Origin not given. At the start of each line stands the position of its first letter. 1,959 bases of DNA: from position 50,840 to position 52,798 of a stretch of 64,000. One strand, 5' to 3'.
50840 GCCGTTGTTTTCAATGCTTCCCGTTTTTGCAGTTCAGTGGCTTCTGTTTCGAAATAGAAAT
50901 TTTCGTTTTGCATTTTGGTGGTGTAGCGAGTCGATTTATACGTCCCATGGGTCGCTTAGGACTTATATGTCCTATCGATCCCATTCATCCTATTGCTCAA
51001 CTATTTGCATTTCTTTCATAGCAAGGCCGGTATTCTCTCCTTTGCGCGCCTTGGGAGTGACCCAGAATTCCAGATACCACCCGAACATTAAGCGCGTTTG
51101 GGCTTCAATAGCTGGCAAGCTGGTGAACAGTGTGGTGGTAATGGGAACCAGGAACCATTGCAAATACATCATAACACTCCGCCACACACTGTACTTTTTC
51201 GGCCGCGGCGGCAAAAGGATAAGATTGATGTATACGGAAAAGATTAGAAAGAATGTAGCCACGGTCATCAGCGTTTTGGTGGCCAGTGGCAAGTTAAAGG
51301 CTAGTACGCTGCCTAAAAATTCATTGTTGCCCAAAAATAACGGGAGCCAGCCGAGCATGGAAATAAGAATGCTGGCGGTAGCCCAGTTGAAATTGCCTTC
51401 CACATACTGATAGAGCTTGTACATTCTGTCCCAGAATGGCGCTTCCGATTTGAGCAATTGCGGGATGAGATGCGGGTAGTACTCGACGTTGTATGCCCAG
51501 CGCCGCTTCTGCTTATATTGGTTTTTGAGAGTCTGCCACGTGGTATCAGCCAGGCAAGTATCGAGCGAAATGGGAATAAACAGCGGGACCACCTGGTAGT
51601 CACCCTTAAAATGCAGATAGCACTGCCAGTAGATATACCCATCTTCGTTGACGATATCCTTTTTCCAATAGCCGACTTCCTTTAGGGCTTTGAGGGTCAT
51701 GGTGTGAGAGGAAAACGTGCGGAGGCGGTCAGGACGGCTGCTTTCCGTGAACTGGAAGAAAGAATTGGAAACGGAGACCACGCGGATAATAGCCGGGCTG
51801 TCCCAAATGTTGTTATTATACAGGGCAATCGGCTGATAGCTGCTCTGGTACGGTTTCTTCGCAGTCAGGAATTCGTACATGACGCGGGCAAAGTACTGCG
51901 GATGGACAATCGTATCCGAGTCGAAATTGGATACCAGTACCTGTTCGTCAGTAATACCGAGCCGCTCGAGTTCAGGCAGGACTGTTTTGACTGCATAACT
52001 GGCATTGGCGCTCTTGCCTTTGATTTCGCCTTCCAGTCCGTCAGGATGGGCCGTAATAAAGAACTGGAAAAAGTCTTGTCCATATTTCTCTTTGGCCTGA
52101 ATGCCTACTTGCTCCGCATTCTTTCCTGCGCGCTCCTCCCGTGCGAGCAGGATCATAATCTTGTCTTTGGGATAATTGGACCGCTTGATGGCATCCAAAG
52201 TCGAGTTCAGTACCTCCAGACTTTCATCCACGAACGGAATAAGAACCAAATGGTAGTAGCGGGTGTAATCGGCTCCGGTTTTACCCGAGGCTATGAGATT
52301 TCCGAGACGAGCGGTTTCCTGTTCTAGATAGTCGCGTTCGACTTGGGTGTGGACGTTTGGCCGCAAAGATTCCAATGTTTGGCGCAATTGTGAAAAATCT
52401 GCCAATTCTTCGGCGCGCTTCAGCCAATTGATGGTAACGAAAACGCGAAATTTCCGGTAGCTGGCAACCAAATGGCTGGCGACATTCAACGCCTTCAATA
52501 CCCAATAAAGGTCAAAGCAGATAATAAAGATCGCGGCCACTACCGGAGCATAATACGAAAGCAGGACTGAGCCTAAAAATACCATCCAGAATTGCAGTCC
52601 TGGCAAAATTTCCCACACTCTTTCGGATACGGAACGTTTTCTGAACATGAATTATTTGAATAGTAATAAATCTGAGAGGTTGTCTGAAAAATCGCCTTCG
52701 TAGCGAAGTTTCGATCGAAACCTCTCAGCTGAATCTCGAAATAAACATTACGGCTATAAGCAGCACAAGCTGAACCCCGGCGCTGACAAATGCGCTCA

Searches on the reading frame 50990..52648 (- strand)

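Call 81: search_protein_families(library=pfam, proteins=[window:50990-52648:-], max_evalue=0.00001)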
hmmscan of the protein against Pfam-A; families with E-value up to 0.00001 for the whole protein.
window:50990-52648:- (552 aa): 1 family
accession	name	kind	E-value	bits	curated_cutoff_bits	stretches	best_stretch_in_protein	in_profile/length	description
PF13632.12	Glyco_trans_2_3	-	1e-07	32.4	27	1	243-467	6-182/198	Glycosyl transferase family group 2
